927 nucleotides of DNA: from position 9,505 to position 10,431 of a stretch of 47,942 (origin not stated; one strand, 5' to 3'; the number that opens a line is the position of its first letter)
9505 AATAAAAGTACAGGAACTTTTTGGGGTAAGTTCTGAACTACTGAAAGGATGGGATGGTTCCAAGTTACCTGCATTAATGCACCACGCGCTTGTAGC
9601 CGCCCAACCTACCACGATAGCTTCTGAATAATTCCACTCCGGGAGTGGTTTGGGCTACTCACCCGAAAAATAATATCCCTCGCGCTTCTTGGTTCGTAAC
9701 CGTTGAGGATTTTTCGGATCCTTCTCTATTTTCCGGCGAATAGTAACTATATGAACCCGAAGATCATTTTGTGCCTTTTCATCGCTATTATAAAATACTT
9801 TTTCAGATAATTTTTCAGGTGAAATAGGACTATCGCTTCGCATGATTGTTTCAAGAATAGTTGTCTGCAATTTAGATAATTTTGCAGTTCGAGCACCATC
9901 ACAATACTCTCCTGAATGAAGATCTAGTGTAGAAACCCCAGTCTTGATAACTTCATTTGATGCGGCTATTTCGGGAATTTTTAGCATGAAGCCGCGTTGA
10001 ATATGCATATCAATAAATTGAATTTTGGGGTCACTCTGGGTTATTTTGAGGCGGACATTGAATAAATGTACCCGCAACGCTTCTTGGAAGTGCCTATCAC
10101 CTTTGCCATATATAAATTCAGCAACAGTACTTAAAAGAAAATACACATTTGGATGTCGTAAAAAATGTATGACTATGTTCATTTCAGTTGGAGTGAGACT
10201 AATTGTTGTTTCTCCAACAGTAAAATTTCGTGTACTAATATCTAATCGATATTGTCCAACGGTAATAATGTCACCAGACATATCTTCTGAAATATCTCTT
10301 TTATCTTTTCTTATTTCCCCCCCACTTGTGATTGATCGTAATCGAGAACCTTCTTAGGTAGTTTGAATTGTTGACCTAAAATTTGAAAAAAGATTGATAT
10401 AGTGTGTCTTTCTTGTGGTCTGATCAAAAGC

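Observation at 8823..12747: tRNA-Cys-flanked, G+C-shifted island of orphan genes: best candidate for an undescribed accessory system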

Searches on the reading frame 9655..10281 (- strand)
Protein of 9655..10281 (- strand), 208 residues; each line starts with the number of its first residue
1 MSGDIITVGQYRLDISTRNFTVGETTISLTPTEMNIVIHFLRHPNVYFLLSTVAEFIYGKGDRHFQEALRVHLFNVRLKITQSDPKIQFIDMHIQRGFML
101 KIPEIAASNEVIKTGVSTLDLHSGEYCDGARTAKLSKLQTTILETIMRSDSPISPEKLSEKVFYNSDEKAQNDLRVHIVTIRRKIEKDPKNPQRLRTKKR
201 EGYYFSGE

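Call 4: search_protein_families(library=pfam, proteins=[window:9655-10281:-], max_evalue=1)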
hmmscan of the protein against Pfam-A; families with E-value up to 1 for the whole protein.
window:9655-10281:- (208 aa): 2 families
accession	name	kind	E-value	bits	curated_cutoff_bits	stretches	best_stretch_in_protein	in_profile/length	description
PF00486.34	Trans_reg_C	-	9.9e-20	70.8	26.2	2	133-205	4-77/77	Transcriptional regulatory protein, C terminal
PF16209.10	PhoLip_ATPase_N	-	0.18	12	29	1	34-57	32-55/67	Phospholipid-translocating ATPase N-terminal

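Call 5: search_protein_families(library=padloc, proteins=[window:9655-10281:-], max_evalue=1)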
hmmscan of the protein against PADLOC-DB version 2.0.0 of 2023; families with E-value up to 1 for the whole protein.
window:9655-10281:- (208 aa): 0 families

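Call 6: search_protein_families(library=ncbifam, proteins=[window:9655-10281:-], max_evalue=1)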
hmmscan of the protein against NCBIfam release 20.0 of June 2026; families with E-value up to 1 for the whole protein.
window:9655-10281:- (208 aa): 30 families (the best 25 are shown)
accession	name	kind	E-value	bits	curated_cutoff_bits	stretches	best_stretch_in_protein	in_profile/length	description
NF040689.1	MtrAB_MtrA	equivalog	9.6e-14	51.2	300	2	4-88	122-206/219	MtrAB system response regulator MtrA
NF007928.2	PRK10643.1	equivalog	2.2e-13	50.3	330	2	107-202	122-213/216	two-component system response regulator PmrA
NF045944.1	ResRegRpaBCyano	equivalog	1e-12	48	330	2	107-205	126-227/229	response regulator transcription factor RpaB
NF007005.1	PRK09468.1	equivalog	1.3e-11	44.4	331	2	4-93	135-224/237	osmolarity response regulator transcription factor OmpR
TIGR02154.1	PhoB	equivalog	2.5e-08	33.5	296.2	2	3-77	129-203/226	phosphate regulon transcriptional regulator PhoB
NF033120.0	vanR_FM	exception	3.2e-08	33.5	460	2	156-207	180-231/231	vancomycin resistance response regulator transcription factor, VanR-F/VanR-M family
NF033117.2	vanR_ACDEGLN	exception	4.1e-08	33.1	350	2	121-203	140-223/226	VanR-ABDEGLN family response regulator transcription factor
NF008078.0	PRK10816.1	equivalog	5.1e-08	32.7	336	2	108-205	123-220/223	two-component system response regulator PhoP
NF053854.1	RespRegPhoBBctds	equivalog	7.7e-08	31.9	270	2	6-87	133-214/225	two-component system response regulator PhoB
NF008296.0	PRK11083.1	equivalog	1e-06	28.3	273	2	6-100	131-225/228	two-component system response regulator CreB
NF010430.0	PRK13856.1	equivalog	1.3e-06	28.3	344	1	167-206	189-228/241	two-component response regulator VirG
NF007663.1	PRK10336.1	equivalog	1.7e-06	27.9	345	1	131-187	146-203/219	quorum sensing response regulator transcription factor QseB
NF007820.0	PRK10529.1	equivalog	2.2e-06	27.2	325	2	108-205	125-223/225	two-component system response regulator KdpE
NF041734.1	resp_reg_RppA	equivalog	2.3e-06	27.1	250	2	129-205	151-227/229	two-component system response regulator RppA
NF008034.0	PRK10766.1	equivalog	6.3e-06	25.9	275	2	4-52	135-183/231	two-component system response regulator TorR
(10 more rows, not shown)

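Call 22: search_protein_families(library=phrogs, proteins=[window:9655-10281:-], max_evalue=1)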
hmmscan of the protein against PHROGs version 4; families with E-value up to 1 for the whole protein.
window:9655-10281:- (208 aa): 1 family
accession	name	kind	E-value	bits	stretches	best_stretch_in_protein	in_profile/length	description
phrog_731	-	unknown function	6.9e-19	69.1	2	107-206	125-225/227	-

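Call 60: search_solved_structures(query=window:9655-10281:-, max_evalue=0.001, show_alignments=1)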
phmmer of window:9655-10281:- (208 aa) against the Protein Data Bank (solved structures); distinct sequences matched with E-value up to 0.001: 5.
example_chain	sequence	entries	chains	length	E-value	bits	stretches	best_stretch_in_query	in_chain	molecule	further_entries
9dvt_R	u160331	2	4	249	3.2e-07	33.5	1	101-204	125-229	DNA-binding dual master transcriptional regulator RpaA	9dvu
2m87_A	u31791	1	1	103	2.5e-06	30.6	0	144-204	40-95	Transcriptional regulatory protein basR/pmrA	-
8jo2_H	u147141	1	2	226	6.4e-06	29.2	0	145-204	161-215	DNA-binding transcriptional regulator BasR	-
4s04_A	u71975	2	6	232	7e-06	29.1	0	145-204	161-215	DNA-binding transcriptional regulator BasR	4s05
2gwr_A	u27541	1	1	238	2.1e-05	27.6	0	174-203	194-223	DNA-binding response regulator mtrA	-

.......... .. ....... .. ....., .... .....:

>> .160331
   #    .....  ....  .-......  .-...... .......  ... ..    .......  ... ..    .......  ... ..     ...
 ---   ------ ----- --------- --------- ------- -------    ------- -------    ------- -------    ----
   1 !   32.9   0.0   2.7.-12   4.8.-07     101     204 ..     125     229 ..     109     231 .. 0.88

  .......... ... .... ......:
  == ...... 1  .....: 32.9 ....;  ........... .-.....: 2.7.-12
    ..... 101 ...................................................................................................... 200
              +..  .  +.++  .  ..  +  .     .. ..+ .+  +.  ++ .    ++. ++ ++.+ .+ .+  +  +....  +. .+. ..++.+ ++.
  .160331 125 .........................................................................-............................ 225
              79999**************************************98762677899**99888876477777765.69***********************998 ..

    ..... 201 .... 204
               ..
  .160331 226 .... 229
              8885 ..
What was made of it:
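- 9655..10281 (-): ORF D, 208 aa. It consists of two OmpR/PhoB-type winged-helix (Trans_reg_C) domains with no receiver domain, and is the C-terminal half of the split C|D gene. Pfam 1e-19 with 2 stretches (call 4); NCBIfam (call 6); PDB RpaA and PmrA effector domains (call 60).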

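Call 71: search_protein_families(library=pfam, proteins=[P0016, L093:5016-5393:+, L093:5442-6071:+, L093:1699-2784:+], max_evalue=0.1)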
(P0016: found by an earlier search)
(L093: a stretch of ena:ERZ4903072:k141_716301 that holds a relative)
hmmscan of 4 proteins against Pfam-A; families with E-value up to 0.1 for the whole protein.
P0016 (709 aa): 2 families
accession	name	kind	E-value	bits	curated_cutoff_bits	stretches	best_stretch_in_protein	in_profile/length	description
PF00486.34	Trans_reg_C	-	1.1e-38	131.6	26.2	4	529-602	4-77/77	Transcriptional regulatory protein, C terminal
PF06969.22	HemN_C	-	0.019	15.4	24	1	192-233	21-63/67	HemN C-terminal domain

L093:5016-5393:+ (125 aa): 0 families

L093:5442-6071:+ (209 aa): 0 families

L093:1699-2784:+ (361 aa): 16 families
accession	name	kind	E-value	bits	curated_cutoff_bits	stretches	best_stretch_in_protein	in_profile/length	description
PF00004.35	AAA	-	7.4e-19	68.9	21.2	1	132-270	1-127/131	ATPase family associated with various cellular activities (AAA)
PF22667.2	Lon_lid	-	3.5e-08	33.4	27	1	293-344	1-52/57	Lon protease AAA+ ATPase lid domain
PF07728.20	AAA_5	-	1.2e-07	32.3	22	1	132-261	2-134/139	AAA domain (dynein-related subfamily)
PF07724.20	AAA_2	-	3.7e-05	24.3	27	1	133-255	7-126/166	AAA domain (Cdc48 subfamily)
PF13401.12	AAA_22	-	0.0001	23.1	27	1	129-226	5-110/130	AAA domain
PF07726.17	AAA_3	-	0.0004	20.7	27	1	133-263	3-121/131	ATPase family associated with various cellular activities (AAA)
PF13173.12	AAA_14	-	0.00066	20.1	27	1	130-271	3-120/129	AAA domain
PF13191.12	AAA_16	-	0.0021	19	32.6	1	126-158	20-56/167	AAA ATPase domain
PF13671.12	AAA_33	-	0.0027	18.5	27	1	132-158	2-28/143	AAA domain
PF24883.2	NPHP3_N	-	0.0091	16.6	24.8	1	116-154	6-47/164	Nephrocystin 3, N-terminal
PF05729.18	NACHT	-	0.03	14.6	26.7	0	133-155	4-26/167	NACHT domain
PF13604.12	AAA_30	-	0.03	14.5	27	1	129-155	18-44/191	AAA domain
PF00448.28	SRP54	-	0.034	14.2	22.7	1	131-155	3-27/196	SRP54-type protein, GTPase domain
PF13238.12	AAA_18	-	0.069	14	29.4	0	134-157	3-28/128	AAA domain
PF02367.23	TsaE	-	0.07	13.5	26.6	0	121-155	13-47/128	Threonylcarbamoyl adenosine biosynthesis protein TsaE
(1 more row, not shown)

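Call 103: find_related_loci(query=A7, collection=viral_contigs, flank=8000)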
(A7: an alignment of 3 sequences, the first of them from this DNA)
Query A7 (208 aa) in viral_contigs; peptide patterns used: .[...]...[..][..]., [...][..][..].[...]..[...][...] (x = any residue, [..] = any of these).
95 stretches matched a pattern; 4 encode a relative of the query (tblastn E <= 1e-3); 4 distinct loci.
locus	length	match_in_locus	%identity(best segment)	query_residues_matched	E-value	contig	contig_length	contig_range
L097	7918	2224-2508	31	3-203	1e-6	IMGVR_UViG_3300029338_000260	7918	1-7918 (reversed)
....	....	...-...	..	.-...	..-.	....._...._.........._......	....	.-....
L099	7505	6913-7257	53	7-203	2e-5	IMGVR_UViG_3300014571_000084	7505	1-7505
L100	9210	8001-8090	53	174-203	3e-5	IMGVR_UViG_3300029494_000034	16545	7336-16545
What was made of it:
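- Tried and rejected: Viral contigs with tandem-wHTH relatives: 4 weak single-domain hits, not followed up (call 103).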
